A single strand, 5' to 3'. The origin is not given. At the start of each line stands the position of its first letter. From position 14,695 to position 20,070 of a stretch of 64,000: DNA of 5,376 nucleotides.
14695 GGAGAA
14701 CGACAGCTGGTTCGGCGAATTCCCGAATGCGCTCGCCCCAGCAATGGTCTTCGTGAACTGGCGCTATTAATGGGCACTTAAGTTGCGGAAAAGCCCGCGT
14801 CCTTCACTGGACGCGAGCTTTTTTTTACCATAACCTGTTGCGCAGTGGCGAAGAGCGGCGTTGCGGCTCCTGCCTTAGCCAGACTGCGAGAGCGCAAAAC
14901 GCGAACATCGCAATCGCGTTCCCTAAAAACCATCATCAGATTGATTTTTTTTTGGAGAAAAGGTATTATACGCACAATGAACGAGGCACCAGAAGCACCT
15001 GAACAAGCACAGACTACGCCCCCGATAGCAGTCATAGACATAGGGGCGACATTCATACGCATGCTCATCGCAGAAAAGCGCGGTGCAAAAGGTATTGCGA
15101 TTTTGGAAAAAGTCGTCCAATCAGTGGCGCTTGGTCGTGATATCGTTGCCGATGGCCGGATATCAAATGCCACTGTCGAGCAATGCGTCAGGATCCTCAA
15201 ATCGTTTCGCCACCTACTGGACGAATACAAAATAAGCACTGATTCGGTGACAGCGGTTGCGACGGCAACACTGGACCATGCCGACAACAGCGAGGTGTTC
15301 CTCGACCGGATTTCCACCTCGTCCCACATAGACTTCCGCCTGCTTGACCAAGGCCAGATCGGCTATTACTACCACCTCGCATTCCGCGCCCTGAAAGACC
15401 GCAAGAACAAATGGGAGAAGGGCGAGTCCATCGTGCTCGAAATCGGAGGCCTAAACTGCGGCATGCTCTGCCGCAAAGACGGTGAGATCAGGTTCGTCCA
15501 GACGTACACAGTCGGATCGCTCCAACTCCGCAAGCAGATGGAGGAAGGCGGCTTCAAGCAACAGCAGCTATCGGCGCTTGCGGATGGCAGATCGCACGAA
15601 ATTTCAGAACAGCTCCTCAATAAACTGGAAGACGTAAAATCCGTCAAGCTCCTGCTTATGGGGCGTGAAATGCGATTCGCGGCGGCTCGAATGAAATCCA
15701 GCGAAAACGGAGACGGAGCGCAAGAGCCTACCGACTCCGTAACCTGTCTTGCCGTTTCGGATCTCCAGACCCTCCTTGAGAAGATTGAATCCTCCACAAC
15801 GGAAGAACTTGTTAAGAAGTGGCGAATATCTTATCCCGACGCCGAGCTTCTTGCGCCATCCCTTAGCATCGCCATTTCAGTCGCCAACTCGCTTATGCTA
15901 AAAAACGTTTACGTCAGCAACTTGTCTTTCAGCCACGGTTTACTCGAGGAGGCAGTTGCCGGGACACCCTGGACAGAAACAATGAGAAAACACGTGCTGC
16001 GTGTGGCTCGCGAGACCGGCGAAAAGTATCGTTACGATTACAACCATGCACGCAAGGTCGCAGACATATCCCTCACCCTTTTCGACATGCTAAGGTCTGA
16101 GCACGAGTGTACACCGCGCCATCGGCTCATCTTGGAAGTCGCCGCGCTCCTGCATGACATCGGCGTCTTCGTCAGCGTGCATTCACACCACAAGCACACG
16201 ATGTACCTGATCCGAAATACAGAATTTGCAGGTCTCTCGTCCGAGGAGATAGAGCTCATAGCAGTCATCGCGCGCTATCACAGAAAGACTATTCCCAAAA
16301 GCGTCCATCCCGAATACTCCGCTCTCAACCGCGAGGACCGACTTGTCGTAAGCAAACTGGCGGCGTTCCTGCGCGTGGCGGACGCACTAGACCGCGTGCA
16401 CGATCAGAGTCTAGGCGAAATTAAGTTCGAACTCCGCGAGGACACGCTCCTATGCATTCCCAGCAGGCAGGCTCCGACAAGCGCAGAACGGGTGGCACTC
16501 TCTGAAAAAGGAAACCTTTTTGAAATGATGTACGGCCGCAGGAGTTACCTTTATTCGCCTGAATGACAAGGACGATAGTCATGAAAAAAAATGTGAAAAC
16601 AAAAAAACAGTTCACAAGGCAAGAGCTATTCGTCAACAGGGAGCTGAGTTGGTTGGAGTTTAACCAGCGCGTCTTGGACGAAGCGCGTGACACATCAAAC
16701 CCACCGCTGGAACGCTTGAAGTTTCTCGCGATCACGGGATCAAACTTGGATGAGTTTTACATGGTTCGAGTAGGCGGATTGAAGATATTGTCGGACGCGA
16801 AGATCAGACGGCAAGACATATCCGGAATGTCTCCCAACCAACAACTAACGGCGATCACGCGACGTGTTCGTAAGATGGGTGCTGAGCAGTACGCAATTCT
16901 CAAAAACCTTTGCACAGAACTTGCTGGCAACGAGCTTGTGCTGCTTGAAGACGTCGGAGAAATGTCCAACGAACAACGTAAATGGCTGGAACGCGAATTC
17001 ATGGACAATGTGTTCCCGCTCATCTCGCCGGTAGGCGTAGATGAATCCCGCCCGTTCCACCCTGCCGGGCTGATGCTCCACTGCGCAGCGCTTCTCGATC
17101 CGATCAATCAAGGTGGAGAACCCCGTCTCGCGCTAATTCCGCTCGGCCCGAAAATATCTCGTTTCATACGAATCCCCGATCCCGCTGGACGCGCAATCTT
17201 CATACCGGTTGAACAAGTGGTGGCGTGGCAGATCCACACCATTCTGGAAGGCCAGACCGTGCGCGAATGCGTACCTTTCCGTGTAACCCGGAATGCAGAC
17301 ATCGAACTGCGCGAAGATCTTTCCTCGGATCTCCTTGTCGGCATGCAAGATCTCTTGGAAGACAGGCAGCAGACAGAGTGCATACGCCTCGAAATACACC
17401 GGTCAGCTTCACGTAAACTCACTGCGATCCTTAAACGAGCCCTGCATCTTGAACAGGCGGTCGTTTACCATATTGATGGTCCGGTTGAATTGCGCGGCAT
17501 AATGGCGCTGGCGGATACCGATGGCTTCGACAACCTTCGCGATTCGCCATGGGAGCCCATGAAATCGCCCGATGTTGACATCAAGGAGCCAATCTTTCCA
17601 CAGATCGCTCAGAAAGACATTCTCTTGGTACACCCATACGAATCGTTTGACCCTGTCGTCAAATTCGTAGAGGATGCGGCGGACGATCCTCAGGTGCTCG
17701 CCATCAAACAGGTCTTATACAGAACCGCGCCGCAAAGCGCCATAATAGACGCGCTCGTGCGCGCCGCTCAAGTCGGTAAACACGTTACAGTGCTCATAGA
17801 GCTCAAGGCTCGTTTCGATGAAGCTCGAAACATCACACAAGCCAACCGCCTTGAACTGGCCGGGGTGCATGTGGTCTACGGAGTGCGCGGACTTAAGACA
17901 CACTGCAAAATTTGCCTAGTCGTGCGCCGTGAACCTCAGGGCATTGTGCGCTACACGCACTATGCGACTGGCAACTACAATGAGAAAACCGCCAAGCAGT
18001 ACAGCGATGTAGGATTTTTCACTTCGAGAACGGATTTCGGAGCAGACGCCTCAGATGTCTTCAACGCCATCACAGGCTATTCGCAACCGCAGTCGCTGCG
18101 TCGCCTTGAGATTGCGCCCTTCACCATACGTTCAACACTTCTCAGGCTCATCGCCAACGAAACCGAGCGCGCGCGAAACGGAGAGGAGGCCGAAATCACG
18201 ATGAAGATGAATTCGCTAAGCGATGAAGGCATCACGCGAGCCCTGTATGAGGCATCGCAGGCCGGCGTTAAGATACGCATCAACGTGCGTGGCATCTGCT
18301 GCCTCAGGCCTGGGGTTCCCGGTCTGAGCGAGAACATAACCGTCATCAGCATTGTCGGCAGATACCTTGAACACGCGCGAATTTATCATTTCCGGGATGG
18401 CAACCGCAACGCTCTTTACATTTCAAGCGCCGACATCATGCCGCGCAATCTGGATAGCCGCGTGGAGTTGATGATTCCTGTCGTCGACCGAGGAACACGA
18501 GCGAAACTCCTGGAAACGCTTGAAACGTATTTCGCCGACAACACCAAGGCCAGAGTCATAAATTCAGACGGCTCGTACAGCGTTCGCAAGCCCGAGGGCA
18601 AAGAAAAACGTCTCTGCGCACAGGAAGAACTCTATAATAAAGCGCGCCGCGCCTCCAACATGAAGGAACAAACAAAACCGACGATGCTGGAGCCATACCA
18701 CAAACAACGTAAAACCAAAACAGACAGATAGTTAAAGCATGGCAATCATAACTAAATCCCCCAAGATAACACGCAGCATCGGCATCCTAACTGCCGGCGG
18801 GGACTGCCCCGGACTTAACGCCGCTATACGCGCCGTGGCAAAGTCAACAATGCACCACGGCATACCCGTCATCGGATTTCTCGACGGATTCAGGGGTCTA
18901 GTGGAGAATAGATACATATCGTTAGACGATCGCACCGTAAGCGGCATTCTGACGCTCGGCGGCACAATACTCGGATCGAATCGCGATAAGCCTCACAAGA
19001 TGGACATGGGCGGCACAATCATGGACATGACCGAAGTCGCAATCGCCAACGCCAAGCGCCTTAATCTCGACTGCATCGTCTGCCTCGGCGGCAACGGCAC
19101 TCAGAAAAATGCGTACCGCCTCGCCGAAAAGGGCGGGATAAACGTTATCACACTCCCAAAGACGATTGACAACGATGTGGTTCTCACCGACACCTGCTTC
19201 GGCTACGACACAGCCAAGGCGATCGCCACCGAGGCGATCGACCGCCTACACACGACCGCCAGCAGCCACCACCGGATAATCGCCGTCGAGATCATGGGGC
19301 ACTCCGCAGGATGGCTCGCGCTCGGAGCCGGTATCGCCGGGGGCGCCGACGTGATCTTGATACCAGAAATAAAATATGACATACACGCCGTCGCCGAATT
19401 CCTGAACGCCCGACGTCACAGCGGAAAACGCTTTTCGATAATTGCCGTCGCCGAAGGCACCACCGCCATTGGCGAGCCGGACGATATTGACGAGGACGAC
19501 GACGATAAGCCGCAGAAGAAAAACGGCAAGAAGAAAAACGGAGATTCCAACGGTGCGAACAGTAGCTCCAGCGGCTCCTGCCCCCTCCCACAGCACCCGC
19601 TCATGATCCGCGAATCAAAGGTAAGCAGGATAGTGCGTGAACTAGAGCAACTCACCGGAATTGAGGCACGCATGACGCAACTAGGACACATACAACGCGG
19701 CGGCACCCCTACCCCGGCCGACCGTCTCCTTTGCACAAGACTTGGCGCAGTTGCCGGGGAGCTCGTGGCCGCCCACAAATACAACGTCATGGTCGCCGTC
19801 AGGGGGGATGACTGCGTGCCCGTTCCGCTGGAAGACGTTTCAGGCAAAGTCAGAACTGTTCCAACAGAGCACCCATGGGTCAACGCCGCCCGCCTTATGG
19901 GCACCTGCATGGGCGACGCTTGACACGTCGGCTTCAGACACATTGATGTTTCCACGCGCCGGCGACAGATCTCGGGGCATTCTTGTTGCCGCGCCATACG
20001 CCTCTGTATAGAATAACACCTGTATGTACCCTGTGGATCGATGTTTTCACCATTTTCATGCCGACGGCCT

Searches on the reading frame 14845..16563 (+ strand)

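Call 58: search_protein_families(library=pfam, proteins=[window:14845-16563:+], max_evalue=0.00001)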
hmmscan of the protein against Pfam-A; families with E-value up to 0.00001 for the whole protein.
window:14845-16563:+ (573 aa): 3 families
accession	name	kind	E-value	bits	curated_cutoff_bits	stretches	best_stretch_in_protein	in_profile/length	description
PF21447.3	Ppx-GppA_III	-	1.4e-27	97.1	27.3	1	388-525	6-142/177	Ppx/GppA phosphatase, domain III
PF02541.22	Ppx-GppA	-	4.9e-15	56.2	27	1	75-368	2-279/285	Ppx/GppA phosphatase family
PF01966.28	HD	-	5.4e-10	40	22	1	399-517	2-115/116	HD domain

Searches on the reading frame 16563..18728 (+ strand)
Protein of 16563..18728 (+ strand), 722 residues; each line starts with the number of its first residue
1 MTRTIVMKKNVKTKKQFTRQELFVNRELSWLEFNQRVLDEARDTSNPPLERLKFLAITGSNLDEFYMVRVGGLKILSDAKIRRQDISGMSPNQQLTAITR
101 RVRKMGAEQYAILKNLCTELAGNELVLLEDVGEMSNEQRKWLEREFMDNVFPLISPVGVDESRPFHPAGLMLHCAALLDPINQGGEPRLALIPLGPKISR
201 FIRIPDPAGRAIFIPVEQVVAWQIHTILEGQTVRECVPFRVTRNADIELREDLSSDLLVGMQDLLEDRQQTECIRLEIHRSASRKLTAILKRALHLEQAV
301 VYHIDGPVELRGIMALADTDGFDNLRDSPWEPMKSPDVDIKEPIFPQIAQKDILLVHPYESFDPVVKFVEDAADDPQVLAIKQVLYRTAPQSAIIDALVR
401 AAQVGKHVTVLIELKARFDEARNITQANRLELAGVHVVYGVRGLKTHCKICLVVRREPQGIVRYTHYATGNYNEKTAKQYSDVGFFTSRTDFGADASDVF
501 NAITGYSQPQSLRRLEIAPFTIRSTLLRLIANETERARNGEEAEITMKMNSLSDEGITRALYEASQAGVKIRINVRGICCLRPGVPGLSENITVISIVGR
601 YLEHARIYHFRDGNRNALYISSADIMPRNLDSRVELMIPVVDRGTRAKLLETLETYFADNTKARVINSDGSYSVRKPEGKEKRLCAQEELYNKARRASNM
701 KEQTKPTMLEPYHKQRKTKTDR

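Call 58: search_protein_families(library=pfam, proteins=[window:16563-18728:+], max_evalue=0.00001)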
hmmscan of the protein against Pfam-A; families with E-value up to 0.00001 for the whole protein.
window:16563-18728:+ (722 aa): 5 families
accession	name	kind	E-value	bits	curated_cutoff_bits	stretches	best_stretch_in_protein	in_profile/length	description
PF17941.7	PP_kinase_C_1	-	2.1e-71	239.3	25.7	1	344-508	2-166/167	Polyphosphate kinase C-terminal domain 1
PF13090.12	PP_kinase_C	-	1.7e-67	226.6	25.8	1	515-682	1-168/172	Polyphosphate kinase C-terminal domain 2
PF02503.22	PP_kinase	-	1.6e-41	142.4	31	1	137-316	1-183/183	Polyphosphate kinase middle domain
PF13089.11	PP_kinase_N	-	3e-36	124.4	23.8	1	23-127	1-106/107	Polyphosphate kinase N-terminal domain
PF13091.12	PLDc_2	-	4.8e-08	33.4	27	0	386-480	17-108/132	PLD-like domain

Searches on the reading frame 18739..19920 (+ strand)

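Call 59: search_protein_families(library=pfam, proteins=[window:18739-19920:+], max_evalue=0.00001)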
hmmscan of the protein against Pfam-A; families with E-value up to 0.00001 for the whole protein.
window:18739-19920:+ (394 aa): 1 family
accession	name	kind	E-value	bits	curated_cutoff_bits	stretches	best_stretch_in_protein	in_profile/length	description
PF00365.25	PFK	-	2.3e-97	326.1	30.9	1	14-342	2-276/277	Phosphofructokinase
